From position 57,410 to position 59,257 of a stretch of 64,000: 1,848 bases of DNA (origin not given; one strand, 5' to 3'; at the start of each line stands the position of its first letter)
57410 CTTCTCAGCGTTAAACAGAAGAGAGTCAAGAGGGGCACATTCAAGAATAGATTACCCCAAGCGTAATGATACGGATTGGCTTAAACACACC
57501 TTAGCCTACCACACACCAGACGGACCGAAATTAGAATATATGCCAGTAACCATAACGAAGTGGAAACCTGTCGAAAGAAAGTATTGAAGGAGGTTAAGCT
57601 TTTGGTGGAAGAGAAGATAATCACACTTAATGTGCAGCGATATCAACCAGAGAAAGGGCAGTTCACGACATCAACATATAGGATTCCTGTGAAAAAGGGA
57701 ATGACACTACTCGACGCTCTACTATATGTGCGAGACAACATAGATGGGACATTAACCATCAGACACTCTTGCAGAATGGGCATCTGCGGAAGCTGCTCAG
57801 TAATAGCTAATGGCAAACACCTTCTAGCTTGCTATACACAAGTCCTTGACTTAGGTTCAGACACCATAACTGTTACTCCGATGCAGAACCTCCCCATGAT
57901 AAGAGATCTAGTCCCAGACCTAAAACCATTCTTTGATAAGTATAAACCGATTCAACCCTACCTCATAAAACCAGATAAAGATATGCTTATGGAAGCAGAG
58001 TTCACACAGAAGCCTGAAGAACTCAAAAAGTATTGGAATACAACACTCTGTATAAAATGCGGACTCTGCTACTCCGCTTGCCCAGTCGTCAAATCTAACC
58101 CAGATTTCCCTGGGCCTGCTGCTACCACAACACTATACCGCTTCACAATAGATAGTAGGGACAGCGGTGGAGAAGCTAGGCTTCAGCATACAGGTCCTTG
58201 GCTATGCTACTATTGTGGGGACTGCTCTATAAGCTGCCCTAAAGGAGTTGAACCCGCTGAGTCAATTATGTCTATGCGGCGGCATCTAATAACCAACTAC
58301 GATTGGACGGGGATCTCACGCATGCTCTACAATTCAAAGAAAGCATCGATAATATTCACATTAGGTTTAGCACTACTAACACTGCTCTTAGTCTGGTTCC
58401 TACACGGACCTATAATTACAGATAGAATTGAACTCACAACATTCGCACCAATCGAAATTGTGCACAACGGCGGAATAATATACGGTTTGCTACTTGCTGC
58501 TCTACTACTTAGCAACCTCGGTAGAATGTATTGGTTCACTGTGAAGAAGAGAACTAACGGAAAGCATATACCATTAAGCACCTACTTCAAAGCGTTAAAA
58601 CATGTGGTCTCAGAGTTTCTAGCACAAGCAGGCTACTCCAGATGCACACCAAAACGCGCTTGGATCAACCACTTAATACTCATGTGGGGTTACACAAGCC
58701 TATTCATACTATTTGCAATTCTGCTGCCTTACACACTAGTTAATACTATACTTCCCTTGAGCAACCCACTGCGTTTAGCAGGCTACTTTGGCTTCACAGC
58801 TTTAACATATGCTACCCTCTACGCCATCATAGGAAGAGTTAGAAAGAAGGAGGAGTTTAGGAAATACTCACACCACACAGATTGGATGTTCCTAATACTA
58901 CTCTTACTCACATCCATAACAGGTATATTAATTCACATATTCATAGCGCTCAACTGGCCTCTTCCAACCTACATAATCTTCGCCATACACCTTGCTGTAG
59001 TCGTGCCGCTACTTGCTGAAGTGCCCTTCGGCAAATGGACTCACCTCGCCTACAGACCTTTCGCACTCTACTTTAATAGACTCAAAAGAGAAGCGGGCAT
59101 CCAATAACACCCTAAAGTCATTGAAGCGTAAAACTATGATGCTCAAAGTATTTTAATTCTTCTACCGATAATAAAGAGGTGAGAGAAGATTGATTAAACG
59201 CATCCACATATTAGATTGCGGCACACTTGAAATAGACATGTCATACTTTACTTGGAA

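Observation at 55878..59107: Complex-II-like pair in which the Fe-S subunit is fused to a NarI/DsrM-like six-helix membrane domain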

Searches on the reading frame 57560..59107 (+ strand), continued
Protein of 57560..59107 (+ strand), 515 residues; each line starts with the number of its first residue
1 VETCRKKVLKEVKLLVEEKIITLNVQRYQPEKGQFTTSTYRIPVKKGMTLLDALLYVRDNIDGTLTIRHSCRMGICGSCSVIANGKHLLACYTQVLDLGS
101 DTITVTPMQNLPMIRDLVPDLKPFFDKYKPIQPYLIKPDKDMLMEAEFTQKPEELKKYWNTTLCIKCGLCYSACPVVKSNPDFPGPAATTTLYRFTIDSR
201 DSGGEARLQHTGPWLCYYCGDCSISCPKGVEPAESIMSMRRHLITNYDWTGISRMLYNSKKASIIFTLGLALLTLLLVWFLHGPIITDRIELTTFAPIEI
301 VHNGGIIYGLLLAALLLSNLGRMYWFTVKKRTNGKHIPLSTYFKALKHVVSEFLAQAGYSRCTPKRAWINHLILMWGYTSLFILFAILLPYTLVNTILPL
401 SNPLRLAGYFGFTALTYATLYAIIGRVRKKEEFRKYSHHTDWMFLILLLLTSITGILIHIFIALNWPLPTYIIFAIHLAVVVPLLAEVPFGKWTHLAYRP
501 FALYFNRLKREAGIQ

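Call 77: list_cluster_members(proteins=[P0001, P0002, window:57560-59107:+])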
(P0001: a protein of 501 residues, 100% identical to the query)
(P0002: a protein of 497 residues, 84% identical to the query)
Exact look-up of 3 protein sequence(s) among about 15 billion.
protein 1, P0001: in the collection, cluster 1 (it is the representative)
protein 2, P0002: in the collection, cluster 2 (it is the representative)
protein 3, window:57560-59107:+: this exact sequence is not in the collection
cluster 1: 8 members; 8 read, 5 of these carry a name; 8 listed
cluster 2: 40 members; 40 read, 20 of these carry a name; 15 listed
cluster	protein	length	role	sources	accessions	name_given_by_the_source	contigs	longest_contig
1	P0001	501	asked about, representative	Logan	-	-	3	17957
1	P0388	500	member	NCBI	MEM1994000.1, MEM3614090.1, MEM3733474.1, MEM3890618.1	MAG: succinate dehydrogenase/fumarate reductase iron-sulfur subunit [Nitrososphaerales ...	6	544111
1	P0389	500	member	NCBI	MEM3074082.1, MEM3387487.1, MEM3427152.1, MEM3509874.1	MAG: succinate dehydrogenase/fumarate reductase iron-sulfur subunit [Nitrososphaerales ...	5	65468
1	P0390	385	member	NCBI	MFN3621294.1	MAG: 4Fe-4S dicluster domain-containing protein, partial [Nitrososphaerales archaeon]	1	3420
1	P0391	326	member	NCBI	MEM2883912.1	MAG: hypothetical protein QXY08_04955, partial [Nitrososphaerales archaeon]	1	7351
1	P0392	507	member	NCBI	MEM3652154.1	MAG: succinate dehydrogenase/fumarate reductase iron-sulfur subunit [Nitrososphaerales ...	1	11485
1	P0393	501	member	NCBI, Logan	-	-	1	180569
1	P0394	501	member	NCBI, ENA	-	-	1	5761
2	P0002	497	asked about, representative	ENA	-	-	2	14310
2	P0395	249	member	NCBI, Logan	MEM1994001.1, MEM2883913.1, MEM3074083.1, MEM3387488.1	MAG: N-acyl homoserine lactonase family protein [Nitrososphaerales archaeon]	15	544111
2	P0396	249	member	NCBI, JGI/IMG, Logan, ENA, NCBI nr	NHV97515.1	MAG: N-acyl homoserine lactonase family protein [Thaumarchaeota archaeon] | 4-pyridoxolactonase | N-acyl homoserine lactonase family protein [Nitrososphaerota archaeon]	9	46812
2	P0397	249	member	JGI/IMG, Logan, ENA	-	4-pyridoxolactonase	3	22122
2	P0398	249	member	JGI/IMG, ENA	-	4-pyridoxolactonase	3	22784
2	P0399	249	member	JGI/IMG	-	4-pyridoxolactonase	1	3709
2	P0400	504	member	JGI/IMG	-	quinone-modifying oxidoreductase subunit QmoC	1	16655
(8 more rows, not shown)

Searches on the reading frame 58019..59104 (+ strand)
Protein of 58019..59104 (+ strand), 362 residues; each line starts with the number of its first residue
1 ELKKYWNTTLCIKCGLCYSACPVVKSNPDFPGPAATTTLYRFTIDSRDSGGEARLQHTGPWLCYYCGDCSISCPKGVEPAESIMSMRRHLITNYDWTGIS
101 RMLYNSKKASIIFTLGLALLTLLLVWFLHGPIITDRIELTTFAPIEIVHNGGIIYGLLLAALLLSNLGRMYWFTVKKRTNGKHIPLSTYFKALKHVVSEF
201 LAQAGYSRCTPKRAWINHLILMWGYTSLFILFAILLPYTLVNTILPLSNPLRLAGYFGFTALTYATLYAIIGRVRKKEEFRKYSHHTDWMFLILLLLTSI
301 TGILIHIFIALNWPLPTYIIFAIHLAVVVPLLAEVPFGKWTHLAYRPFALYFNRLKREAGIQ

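Call 51: predict_structure(alignment_id=A2)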
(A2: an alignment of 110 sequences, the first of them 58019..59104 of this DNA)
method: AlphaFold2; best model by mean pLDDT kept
length: 362 residues; sequences in the alignment: 110
mean_pLDDT: 87.0   pTM: 0.87
mean pLDDT of the five models: 87.0, 86.4, 86.1, 85.5, 85.5
residues with pLDDT >= 90: 241; 70-90: 65; 50-70: 34; < 50: 22
segments of 3 or more residues with pLDDT < 50: 11-20, 22-24, 30-38
pLDDT, mean of each block of 10 residues (from residue 1): 57 44 51 47 61 85 73 74 88 95 95 97 98 98 97 95 96 93 94 89 84 93 96 96 97 98 98 93 92 97 98 98 98 88 91 92 71
secondary structure, 60 per line:
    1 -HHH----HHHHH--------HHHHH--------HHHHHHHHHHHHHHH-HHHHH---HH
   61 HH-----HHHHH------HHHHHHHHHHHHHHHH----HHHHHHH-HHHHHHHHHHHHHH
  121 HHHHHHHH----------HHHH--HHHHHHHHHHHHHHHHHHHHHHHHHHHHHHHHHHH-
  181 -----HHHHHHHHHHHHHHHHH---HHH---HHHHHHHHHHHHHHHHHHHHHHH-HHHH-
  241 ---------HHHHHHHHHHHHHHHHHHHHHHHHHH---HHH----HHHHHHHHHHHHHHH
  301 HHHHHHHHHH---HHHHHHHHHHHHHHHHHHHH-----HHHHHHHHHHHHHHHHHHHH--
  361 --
elements in order: H9-13 H22-26 H35-49 H51-55 H59-62 H68-72 H79-94 H99-105 H107-128 H139-142 H145-179 H186-202 H212-234 H236-239 H250-275 H286-310 H314-333 H339-358

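Call 54: fold_search(model_id=the predicted structure, library=pdb)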
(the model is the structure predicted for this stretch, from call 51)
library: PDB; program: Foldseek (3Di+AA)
matches with E <= 10: 278; with E <= 0.001: 0
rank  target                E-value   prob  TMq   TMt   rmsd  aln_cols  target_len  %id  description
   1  9ojn                  1.4e-01  1.00  0.36  0.20   6.9       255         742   19  Structure of Mycobacterium smegmatis EtfD (released 2025-05-21)
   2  5jdl                  7.9e-01  0.08  0.12  0.13  24.7       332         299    9  Structural mechanisms of extracellular ion exchange and induced binding-site occlusion in the sodium-calcium exchanger N (released 2016-05-11)
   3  8xma_A                8.9e-01  0.28  0.19  0.21  17.8       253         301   11  Cryo-EM structure of human ZnT1 WT, in the presence of zinc, determined in an outward-facing conformation (released 2024-10-30)
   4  8xma_B                9.2e-01  0.25  0.18  0.21  17.8       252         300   12  Cryo-EM structure of human ZnT1 WT, in the presence of zinc, determined in an outward-facing conformation (released 2024-10-30)
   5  9as7                  1.2e+00  0.16  0.20  0.25  14.5       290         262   11  Local refinement of 5-HT2AR bound to psilocin in complex with a mini-Gq and scFv16 obtained by cryo-electron microscopy  (released 2025-04-02)
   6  5jdh                  1.4e+00  0.06  0.10  0.12  23.4       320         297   14  Structural mechanisms of extracellular ion exchange and induced binding-site occlusion in the sodium-calcium exchanger N (released 2016-05-11)
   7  6rko_B                1.5e+00  0.09  0.15  0.15  19.5       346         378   13  Cryo-EM structure of the E. coli cytochrome bd-I oxidase at 2.68 A resolution (released 2019-10-16)
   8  7p3r_B                1.6e+00  0.07  0.14  0.14  39.1       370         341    8  Helical structure of the toxin MakA from Vibrio cholera (released 2022-02-23)
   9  7yxa_B                1.6e+00  0.07  0.15  0.14  28.3       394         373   13  XFEL crystal structure of the human sphingosine 1 phosphate receptor 5 in complex with ONO-5430608 (released 2022-08-10)
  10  4or2_B                1.6e+00  0.12  0.20  0.20  24.4       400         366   14  Human class C G protein-coupled metabotropic glutamate receptor 1 in complex with a negative allosteric modulator (released 2014-03-19)
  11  6h2f_J                1.6e+00  0.06  0.12  0.13  38.5       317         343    8  Structure of the pre-pore AhlB of the tripartite alpha-pore forming toxin, AHL, from Aeromonas hydrophila. (released 2019-07-10)
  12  5uvi                  1.6e+00  0.06  0.14  0.14  28.8       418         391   12  Serial Millisecond Crystallography of Membrane and Soluble Protein Micro-crystals using Synchrotron Radiation (released 2017-05-24)
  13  6h2f_H                1.6e+00  0.05  0.11  0.11  39.6       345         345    9  Structure of the pre-pore AhlB of the tripartite alpha-pore forming toxin, AHL, from Aeromonas hydrophila. (released 2019-07-10)
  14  5hxc                  1.7e+00  0.05  0.11  0.12  24.0       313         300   17  Structural mechanisms of extracellular ion exchange and induced binding-site occlusion in the sodium-calcium exchanger N (released 2016-05-11)
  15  4mg7_A                1.8e+00  0.09  0.14  0.19  20.9       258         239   14  Crystal structure of hERa-LBD (Y537S) in complex with ferutinine (released 2014-09-03)
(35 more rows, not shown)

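Call 55: search_solved_structures(query=A2, max_evalue=10, show_alignments=4)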
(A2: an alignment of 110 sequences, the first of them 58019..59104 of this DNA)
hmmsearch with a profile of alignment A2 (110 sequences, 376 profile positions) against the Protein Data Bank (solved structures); distinct sequences matched with E-value up to 10: 102 (the best 60 are shown).
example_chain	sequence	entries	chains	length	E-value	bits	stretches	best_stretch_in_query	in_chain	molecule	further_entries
7bkb_C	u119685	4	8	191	1.6e-19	73.6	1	5-93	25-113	CoB--CoM heterodisulfide reductase subunit C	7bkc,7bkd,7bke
8rvv_C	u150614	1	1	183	2.1e-18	70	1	4-84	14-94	H(2):CoB-CoM heterodisulfide,ferredoxin reductase subunit C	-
8rvu_c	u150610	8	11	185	2.1e-18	70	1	4-84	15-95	H(2):CoB-CoM heterodisulfide,ferredoxin reductase subunit C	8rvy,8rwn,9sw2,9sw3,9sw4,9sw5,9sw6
5odc_C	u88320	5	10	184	4.1e-15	59.2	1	20-95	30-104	Heterodisulfide reductase, subunit C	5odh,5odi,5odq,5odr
9sfi_E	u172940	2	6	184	3e-14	56.3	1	20-94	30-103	H(2)/formate:CoB-CoM heterodisulfide,ferredoxin reductase subunit C2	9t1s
1kf6_B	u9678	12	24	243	3.8e-07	33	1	16-87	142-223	FUMARATE REDUCTASE IRON-SULFUR PROTEIN | Fumarate reductase iron-sulfur subunit | Fumarate reductase (Anaerobic), Fe-S subunit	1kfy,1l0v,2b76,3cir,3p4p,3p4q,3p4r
5t5i_F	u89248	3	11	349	1.1e-05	28.2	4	19-82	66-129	Tungsten formylmethanofuran dehydrogenase subunit fwdF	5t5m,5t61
5t5i_G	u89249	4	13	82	2.2e-05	27.1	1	22-82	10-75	Tungsten formylmethanofuran dehydrogenase subunit fwdG | Tungsten formylmethanofuran dehydrogenase, subunit G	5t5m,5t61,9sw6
9sw6_H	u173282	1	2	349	4.5e-05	26.1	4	20-82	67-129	Tungsten formylmethanofuran dehydrogenase, subunit F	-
9ojn_A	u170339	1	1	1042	6.5e-05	25.6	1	65-96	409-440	Iron-sulfur-binding reductase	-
9sfi_U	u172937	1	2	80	0.00012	24.8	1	22-82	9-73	4Fe-4S binding protein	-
7eu3_I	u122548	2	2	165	0.0023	20.5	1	19-81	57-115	NAD(P)H-quinone oxidoreductase subunit I, chloroplastic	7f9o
8rja_F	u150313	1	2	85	0.0025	20.4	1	20-86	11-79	NAD(P)H-quinone oxidoreductase subunit I, chloroplastic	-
7bkb_L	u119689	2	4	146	0.0026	20.3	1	18-81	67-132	Formylmethanofuran dehydrogenase, subunit G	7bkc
7arc_I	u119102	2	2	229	0.0043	19.6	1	20-82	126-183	TYKY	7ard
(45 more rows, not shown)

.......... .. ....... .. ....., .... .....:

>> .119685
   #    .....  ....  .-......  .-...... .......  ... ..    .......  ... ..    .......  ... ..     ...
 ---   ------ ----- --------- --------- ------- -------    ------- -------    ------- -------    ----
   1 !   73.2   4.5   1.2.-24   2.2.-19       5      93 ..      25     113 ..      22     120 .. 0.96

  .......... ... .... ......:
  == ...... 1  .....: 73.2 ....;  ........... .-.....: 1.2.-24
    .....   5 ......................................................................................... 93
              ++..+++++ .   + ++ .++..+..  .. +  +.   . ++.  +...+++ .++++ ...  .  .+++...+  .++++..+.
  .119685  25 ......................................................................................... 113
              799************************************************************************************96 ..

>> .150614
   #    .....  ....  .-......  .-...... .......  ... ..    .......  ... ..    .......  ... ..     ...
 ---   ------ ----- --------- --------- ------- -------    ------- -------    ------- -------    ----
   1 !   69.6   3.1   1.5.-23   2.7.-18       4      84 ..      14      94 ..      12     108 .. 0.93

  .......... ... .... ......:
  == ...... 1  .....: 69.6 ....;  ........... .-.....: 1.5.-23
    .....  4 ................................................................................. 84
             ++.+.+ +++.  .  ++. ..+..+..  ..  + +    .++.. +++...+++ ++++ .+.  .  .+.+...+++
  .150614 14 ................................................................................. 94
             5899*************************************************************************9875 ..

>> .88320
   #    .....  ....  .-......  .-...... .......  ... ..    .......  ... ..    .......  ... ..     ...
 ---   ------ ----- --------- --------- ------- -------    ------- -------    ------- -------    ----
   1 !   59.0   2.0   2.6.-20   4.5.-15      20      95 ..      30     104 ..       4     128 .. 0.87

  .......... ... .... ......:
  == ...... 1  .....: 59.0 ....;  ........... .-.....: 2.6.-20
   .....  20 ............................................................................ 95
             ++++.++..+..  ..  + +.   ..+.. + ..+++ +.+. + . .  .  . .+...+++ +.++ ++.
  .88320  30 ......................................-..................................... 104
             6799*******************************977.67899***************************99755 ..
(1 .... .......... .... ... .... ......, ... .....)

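Call 59: search_protein_families(library=pfam, alignment_id=A2, max_evalue=0.01)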
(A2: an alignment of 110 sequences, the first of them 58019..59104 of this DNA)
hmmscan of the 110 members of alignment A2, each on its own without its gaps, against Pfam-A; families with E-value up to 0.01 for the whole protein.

A. member 1, window:58019-59104:+ (362 aa): 12 families
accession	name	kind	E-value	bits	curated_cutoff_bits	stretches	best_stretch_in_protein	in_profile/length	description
PF13183.11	Fer4_8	-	4.2e-11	43.6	27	1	10-77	4-68/68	4Fe-4S dicluster domain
PF13534.11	Fer4_17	-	7.4e-08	33.3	22.2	1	11-77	2-60/61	4Fe-4S dicluster domain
PF12838.12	Fer4_7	-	9.7e-08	32.8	27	1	11-77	2-52/52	4Fe-4S dicluster domain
PF00037.32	Fer4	-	5.8e-07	29.5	21.1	1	5-23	2-20/24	4Fe-4S binding domain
PF13187.11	Fer4_9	-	1.4e-06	28.7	27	1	11-76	2-50/52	4Fe-4S dicluster domain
PF13237.11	Fer4_10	-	1.6e-06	28.3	25.5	1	6-74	4-53/53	4Fe-4S dicluster domain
PF13484.11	Fer4_16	-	4.2e-06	27.9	30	1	11-75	2-65/66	4Fe-4S double cluster binding domain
PF12837.12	Fer4_6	-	6.8e-05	23.1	25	1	5-23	3-21/24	4Fe-4S binding domain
PF14697.11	Fer4_21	-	0.00043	20.8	35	0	9-23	39-53/59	4Fe-4S dicluster domain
PF12797.12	Fer4_2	-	0.00073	19.8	24.5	1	4-23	3-22/22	4Fe-4S binding domain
PF12798.12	Fer4_3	-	0.0032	18.6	27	0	11-23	1-13/15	4Fe-4S binding domain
PF12800.12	Fer4_4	-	0.0098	16.6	24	1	9-23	2-16/17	4Fe-4S binding domain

B. families by the number of members that match (of 110 scanned): 20 families
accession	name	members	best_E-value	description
PF13183.11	Fer4_8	110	4.2e-11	4Fe-4S dicluster domain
PF13534.11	Fer4_17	110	3.9e-10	4Fe-4S dicluster domain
PF12838.12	Fer4_7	110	1.4e-09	4Fe-4S dicluster domain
PF13187.11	Fer4_9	110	3.6e-09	4Fe-4S dicluster domain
PF13237.11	Fer4_10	107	3.5e-09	4Fe-4S dicluster domain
PF25160.1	LdpA_Fe-S-bd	106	1.6e-07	LdpA Fe-S cluster-binding domain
PF13484.11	Fer4_16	86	1.4e-06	4Fe-4S double cluster binding domain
PF00037.32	Fer4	85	5.8e-07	4Fe-4S binding domain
PF14697.11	Fer4_21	41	0.00022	4Fe-4S dicluster domain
PF12800.12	Fer4_4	36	0.00072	4Fe-4S binding domain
PF02665.19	Nitrate_red_gam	29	4.2e-07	Nitrate reductase gamma subunit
PF12797.12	Fer4_2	27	0.0004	4Fe-4S binding domain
PF12798.12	Fer4_3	10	0.0021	4Fe-4S binding domain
PF12837.12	Fer4_6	3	6.8e-05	4Fe-4S binding domain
PF13746.11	Fer4_18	2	0.0018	4Fe-4S dicluster domain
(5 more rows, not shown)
